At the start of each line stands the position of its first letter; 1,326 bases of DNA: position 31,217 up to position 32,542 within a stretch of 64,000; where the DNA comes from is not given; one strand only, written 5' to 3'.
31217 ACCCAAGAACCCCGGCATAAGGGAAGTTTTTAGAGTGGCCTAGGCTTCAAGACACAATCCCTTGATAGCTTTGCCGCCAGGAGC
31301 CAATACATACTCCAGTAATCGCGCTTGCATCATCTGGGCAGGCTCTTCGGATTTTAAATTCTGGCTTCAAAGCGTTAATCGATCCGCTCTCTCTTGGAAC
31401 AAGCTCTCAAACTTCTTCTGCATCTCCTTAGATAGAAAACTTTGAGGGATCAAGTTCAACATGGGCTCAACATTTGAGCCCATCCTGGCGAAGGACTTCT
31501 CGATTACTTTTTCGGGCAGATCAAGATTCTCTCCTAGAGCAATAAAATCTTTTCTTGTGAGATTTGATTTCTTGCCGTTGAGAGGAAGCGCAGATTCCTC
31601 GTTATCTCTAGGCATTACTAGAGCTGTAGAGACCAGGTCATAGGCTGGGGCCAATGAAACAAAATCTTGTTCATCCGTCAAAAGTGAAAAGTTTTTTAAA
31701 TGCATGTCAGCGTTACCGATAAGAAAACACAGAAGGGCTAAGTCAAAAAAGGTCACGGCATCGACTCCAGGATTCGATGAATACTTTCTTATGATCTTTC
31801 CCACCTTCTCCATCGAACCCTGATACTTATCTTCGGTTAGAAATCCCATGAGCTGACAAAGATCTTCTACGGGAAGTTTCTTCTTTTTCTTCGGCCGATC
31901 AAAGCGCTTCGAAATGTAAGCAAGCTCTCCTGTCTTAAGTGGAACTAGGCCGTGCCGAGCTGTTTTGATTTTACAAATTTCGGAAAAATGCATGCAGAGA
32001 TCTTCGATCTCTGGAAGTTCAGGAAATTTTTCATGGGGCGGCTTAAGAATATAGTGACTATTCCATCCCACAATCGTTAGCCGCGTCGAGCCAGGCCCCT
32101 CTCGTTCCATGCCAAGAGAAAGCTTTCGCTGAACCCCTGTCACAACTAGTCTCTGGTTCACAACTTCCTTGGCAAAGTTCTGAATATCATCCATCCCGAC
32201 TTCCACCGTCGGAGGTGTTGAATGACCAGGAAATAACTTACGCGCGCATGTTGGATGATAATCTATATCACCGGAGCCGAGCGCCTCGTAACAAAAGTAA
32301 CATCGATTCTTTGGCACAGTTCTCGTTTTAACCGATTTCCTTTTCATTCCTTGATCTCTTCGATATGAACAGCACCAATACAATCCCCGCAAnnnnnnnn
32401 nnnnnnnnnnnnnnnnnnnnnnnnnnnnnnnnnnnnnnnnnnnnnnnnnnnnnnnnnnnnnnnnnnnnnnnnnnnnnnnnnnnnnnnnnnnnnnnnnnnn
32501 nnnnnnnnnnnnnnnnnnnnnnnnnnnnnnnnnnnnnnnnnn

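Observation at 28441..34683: Putative genomic island abutting tRNA-Phe: two DUF4143 AAA ATPases flank hipBST, with a 24-nt duplicate of the tRNA 3' end next to the second ATPase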

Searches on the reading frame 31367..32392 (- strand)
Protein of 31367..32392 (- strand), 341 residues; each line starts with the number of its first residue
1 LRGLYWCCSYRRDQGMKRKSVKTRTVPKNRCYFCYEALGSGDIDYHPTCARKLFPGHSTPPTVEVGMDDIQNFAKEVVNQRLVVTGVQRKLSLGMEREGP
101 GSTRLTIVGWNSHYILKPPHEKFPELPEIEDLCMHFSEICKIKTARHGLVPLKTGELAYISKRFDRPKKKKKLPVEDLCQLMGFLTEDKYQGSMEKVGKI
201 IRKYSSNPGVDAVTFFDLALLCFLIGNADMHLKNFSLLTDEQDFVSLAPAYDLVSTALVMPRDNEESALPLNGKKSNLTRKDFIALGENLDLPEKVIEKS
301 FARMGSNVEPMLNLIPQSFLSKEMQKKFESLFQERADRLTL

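Call 7: search_protein_families(library=pfam, proteins=[window:31367-32392:-])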
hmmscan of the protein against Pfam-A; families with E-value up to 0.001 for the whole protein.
window:31367-32392:- (341 aa): 1 family
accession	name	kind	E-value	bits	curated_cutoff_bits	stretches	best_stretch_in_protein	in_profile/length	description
PF07804.18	HipA_C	-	1.2e-42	146.4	30.5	1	84-308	3-209/213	HipA-like C-terminal domain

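Call 27: search_protein_families(library=ncbifam, proteins=[window:31367-32392:-], max_evalue=0.01)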
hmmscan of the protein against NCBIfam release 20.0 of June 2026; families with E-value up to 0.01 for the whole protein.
window:31367-32392:- (341 aa): 1 family
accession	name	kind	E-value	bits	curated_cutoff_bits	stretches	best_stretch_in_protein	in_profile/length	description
NF007297.0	PRK09775.1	equivalog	2.3e-07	29.9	401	1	221-258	337-374/446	type II toxin-antitoxin system HipA family toxin YjjJ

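Call 28: search_protein_families(library=padloc, proteins=[window:31367-32392:-], max_evalue=0.01)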
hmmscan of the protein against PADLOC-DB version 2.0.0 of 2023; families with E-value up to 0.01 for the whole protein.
window:31367-32392:- (341 aa): 4 families
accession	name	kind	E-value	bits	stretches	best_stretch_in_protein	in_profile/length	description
PDLC04340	PDC-M03A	-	1.1e-07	29.6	1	112-255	33-169/280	-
PDLC04339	PDC-M03A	-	9.7e-06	23.1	1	189-255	118-176/293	-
PDLC04344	PDC-M03A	-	8.2e-05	20.2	1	214-256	149-191/305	-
PDLC04342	PDC-M03A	-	0.0014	16.3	1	218-263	154-199/299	-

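Call 42: search_solved_structures(query=window:31367-32347:-, max_evalue=0.001)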
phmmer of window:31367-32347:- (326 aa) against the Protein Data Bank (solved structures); distinct sequences matched with E-value up to 0.001: 16.
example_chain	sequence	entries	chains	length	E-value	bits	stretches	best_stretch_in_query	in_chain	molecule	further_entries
7vkb_A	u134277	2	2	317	4.1e-52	180.5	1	29-325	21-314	HipA_C domain-containing protein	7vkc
8ezr_B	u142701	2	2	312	5e-52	180.2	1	40-325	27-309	HipT(Lp)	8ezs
7wcf_A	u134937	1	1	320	1.5e-51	178.7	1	16-325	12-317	HipA_C domain-containing protein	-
7ab3_C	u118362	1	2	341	9.4e-14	54.5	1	58-309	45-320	HipA_C domain-containing protein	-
7ab4_C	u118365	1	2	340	2e-13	53.4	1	59-309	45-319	HipA_C domain-containing protein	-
7ab5_C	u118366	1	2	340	1e-12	51.1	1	59-309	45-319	HipA_C domain-containing protein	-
3tpd_A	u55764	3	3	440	4.2e-06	29.4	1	146-247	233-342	Serine/threonine-protein kinase HipA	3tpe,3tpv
2wiu_A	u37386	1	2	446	5.2e-06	29.1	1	147-247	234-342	PROTEIN HIPA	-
3tpb_A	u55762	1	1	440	2.8e-05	26.7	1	146-247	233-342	Serine/threonine-protein kinase HipA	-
3hzi_A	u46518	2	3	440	2.8e-05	26.6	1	146-247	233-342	Protein hipA | Serine/threonine-protein kinase HipA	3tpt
4yg7_D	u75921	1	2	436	3.4e-05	26.4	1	147-247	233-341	Serine/threonine-protein kinase HipA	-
3fbr_A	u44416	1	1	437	3.4e-05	26.4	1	147-247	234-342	Serine/threonine-protein kinase toxin HipA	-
3dnt_A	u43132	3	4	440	3.5e-05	26.4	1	147-247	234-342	Protein hipA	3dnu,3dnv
5k98_A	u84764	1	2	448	3.6e-05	26.3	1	147-247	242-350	Serine/threonine-protein kinase HipA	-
4pu5_A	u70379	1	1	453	0.00021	23.8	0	65-290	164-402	Toxin-antitoxin system toxin HipA family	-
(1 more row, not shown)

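Call 58: find_homologous_proteins(query=window:31367-32347:-, max_evalue=1e-80)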
Query window:31367-32347:- (326 aa): 1991 proteins with E <= 1e-80 among 8000 candidates; the best 120 are listed.
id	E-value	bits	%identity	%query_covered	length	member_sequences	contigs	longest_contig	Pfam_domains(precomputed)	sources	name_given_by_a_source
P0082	2.9e-218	741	100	100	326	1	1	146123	PF07804.19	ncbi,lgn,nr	ncbi:MAG: type II toxin-antitoxin system HipA family toxin [Bradymonadales bacterium]|nr:MAG: type I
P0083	7.6e-186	635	85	100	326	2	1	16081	PF07804.19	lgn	-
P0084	6.7e-153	527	73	96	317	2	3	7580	PF07804.19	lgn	-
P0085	2.9e-99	350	54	94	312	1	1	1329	PF07804.19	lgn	-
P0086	5.3e-99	349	54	94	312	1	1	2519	PF07804.19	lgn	-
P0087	7.0e-99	349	53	94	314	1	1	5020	PF07804.19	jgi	jgi:serine/threonine-protein kinase HipA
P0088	1.7e-98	348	51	95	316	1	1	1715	PF07804.19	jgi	-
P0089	2.7e-98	347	53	96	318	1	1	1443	PF07804.19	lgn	-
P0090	3.3e-98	347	51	95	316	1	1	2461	PF07804.19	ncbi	-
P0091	9.4e-98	345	52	94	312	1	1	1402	PF07804.19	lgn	-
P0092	1.0e-97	345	53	95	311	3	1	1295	PF07804.19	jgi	-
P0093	1.3e-97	345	53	94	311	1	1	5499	PF07804.19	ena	-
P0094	1.5e-97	345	50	96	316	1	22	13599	PF07804.19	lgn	-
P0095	2.0e-97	344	53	94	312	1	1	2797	PF07804.19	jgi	-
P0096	4.3e-97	343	53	95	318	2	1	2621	PF07804.19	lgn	-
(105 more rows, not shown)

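Call 59: find_encoding_contigs(protein=P0083, flank=10000, max_places=4)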
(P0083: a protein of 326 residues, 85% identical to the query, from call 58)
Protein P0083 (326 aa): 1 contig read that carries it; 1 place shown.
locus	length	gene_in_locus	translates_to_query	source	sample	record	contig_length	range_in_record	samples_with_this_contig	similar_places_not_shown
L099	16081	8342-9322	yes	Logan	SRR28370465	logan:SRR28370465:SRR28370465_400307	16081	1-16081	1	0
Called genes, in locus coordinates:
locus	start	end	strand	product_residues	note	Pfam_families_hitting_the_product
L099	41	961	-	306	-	-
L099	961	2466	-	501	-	PF01580:FtsK_SpoIIIE (weak), PF01935:DUF87 (weak), PF10412:TrwB_AAD_bind (faint), PF12846:AAA_10 (weak), PF13401:AAA_22 (faint)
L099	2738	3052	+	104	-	PF14076:DUF4258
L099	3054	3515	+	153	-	-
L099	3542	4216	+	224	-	PF18780:HNH_repeat, PF01844:HNH, PF14279:HNH_5 (weak)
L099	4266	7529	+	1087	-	-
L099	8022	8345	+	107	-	PF13657:Couple_hipA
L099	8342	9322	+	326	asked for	PF07804:HipA_C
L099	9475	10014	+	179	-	PF00719:Pyrophosphatase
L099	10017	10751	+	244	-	PF03741:TerC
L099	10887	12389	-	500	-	PF01464:SLT, PF13518:HTH_28 (faint), PF04545:Sigma70_r4 (faint), PF23446:LysM1_NFP_LYK (faint), PF23577:LysM_RLK (faint), PF23472:LysM2_CERK1_LYK3_4_5 (faint), PF01476:LysM, PF01476:LysM, +2 more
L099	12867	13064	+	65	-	-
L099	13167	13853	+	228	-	PF00072:Response_reg, PF00486:Trans_reg_C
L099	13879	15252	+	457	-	PF00512:HisKA, PF02518:HATPase_c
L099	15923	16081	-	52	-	?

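Call 60: find_encoding_contigs(protein=P0084, flank=10000, max_places=4)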
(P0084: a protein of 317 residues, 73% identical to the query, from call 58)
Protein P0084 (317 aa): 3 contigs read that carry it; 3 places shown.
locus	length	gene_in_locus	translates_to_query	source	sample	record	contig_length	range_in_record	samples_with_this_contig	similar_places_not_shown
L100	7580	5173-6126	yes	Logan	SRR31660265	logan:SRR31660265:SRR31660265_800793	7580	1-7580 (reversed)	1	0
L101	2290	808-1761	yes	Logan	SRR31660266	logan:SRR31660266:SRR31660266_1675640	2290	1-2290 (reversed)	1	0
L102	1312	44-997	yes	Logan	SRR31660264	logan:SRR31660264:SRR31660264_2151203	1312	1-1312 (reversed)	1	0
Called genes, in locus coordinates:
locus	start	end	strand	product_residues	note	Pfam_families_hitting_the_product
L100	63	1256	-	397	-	PF00589:Phage_integrase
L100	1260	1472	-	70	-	PF12728:HTH_17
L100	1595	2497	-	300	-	-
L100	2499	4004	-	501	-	PF01580:FtsK_SpoIIIE (weak), PF01935:DUF87 (weak), PF10412:TrwB_AAD_bind (faint), PF12846:AAA_10 (weak)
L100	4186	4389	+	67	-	-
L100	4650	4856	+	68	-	PF13560:HTH_31 (weak), PF01381:HTH_3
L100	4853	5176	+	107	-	PF13657:Couple_hipA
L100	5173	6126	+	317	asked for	PF07804:HipA_C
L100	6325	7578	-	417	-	?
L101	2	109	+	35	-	?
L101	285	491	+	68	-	PF13560:HTH_31 (weak), PF01381:HTH_3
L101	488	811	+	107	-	PF13657:Couple_hipA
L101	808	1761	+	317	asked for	PF07804:HipA_C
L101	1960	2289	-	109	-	?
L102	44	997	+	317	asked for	PF07804:HipA_C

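Call 79: search_protein_families(library=pfam, proteins=[L100:63-1256:-, L100:1260-1472:-, L100:1595-2497:-, L100:2499-4004:-, L100:4186-4389:+, L100:6325-7578:-, L099:4266-7529:+, L099:3054-3515:+, L099:41-961:-], max_evalue=0.01)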
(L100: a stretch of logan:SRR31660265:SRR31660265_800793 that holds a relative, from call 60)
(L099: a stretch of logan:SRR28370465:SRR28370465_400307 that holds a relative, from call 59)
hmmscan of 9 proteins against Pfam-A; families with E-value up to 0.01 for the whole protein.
L100:63-1256:- (397 aa): 4 families
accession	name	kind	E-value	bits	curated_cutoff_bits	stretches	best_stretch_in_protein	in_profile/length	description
PF00589.27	Phage_integrase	-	2.2e-25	89.9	27.1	1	175-345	6-171/172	Phage integrase family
PF14659.12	Phage_int_SAM_3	-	2e-05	25.2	22.6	1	64-120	2-57/58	Phage integrase, N-terminal SAM-like domain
PF22022.2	Phage_int_M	-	2.1e-05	25.1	27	1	67-159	4-93/96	Phage integrase central domain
PF13495.12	Phage_int_SAM_4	-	0.0016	19.2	27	1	72-145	6-78/85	Phage integrase, N-terminal SAM-like domain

L100:1260-1472:- (70 aa): 1 family
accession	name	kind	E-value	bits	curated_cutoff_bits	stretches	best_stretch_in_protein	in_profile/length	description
PF12728.13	HTH_17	-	4.2e-11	43.4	27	1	18-67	1-50/51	Helix-turn-helix domain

L100:1595-2497:- (300 aa): 0 families

L100:2499-4004:- (501 aa): 12 families
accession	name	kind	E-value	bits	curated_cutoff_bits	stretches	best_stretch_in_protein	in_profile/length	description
PF10412.15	TrwB_AAD_bind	-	3.3e-08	33.3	20.5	1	98-137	15-54/387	Type IV secretion-system coupling protein DNA-binding domain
PF12846.13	AAA_10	-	1.7e-07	31.1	27.5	1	99-191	22-110/362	AAA-like domain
PF01935.23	DUF87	-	2e-07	31.8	23.2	1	92-235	15-136/220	Helicase HerA, central domain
PF01580.24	FtsK_SpoIIIE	-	8.1e-06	25.9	24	1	91-144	33-90/221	FtsK/SpoIIIE family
PF13401.12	AAA_22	-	7.3e-05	23.5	27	1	99-148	6-55/130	AAA domain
PF13191.12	AAA_16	-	0.0011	19.9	32.6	1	98-135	24-61/167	AAA ATPase domain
PF02534.20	T4SS-DNA_transf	-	0.0012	18.2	20.1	1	73-257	31-208/468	Type IV secretory system Conjugative DNA transfer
PF25199.1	nSTAND_NTPase5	-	0.0013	19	34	1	96-146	39-92/145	Novel STAND NTPase 5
PF05673.19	DUF815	-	0.0022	17.6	23.8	1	90-155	45-109/249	Protein of unknown function (DUF815)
PF13173.12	AAA_14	-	0.0033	17.9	27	1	101-150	5-56/129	AAA domain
PF00437.27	T2SSE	-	0.0087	15.2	24.9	0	100-132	144-176/370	Type II/IV secretion system protein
PF00503.26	G-alpha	-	0.0094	15.6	48.8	0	100-237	23-142/333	G-protein alpha subunit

L100:4186-4389:+ (67 aa): 0 families

L100:6325-7578:- (417 aa): 10 families
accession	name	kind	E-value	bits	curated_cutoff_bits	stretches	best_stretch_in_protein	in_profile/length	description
PF00158.32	Sigma54_activat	-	1.5e-67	226.9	20.2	1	98-264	1-167/168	Sigma-54 interaction domain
PF14532.12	Sigma54_activ_2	-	2.1e-22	80.3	25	1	114-269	16-138/138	Sigma-54 interaction domain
PF25601.1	AAA_lid_14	-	7.3e-18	64.6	27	1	270-354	1-85/87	AAA+ ATPase lid domain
PF07728.20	AAA_5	-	2.2e-08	34.7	22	1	121-240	1-123/139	AAA domain (dynein-related subfamily)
PF02954.25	HTH_8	-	1.8e-05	24.8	22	1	379-411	13-42/42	Bacterial regulatory protein, Fis family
PF01078.27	Mg_chelatase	-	5.2e-05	23.2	20.3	0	177-214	93-130/207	Magnesium chelatase, subunit ChlI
PF07724.20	AAA_2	-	0.00016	22.2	27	1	120-240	4-125/166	AAA domain (Cdc48 subfamily)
PF00004.35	AAA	-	0.00049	21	21.2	1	122-242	1-111/131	ATPase family associated with various cellular activities (AAA)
PF13191.12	AAA_16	-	0.0027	18.7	32.6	1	121-215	26-121/167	AAA ATPase domain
PF12775.13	AAA_7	-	0.0072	16.3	25.8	0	113-155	27-69/181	P-loop containing dynein motor region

L099:4266-7529:+ (1087 aa): 0 families

L099:3054-3515:+ (153 aa): 0 families

L099:41-961:- (306 aa): 0 families
